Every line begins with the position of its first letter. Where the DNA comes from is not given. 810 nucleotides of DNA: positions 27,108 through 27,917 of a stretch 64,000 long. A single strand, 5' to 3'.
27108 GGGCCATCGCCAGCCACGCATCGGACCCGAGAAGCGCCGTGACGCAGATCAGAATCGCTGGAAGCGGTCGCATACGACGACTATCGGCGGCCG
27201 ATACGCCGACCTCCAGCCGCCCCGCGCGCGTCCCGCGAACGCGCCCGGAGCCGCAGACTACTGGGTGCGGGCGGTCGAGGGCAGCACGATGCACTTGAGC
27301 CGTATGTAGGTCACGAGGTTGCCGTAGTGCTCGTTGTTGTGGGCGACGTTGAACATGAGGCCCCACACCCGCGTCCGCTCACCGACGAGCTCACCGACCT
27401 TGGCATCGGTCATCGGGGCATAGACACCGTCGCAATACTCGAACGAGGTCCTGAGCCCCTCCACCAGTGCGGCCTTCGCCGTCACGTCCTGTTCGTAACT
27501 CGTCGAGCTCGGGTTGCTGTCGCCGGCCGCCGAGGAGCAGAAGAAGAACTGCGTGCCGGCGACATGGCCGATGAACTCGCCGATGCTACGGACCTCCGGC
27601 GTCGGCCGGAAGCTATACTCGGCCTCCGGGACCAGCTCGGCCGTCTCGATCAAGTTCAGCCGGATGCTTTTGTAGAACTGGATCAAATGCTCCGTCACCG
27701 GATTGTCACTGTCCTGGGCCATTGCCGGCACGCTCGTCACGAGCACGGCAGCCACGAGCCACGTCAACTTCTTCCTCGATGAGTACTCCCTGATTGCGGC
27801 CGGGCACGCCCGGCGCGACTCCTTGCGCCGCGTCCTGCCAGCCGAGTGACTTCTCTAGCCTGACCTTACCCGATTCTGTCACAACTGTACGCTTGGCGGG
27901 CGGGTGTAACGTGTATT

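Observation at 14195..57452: Unusually high density of broken genes outside the IS island: 7 genes with 8 frameshifts or deletions plus 3 in-frame TAGs in ~43 kb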

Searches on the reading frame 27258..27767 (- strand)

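Call 6: search_protein_families(library=pfam, proteins=[window:27258-27767:-])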
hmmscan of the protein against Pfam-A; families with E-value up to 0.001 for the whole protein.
window:27258-27767:- (169 aa): 1 family
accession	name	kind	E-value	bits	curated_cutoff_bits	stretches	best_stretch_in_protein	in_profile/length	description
PF12867.12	DinB_2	-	1.7e-10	41.8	24.8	1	38-149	8-126/128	DinB superfamily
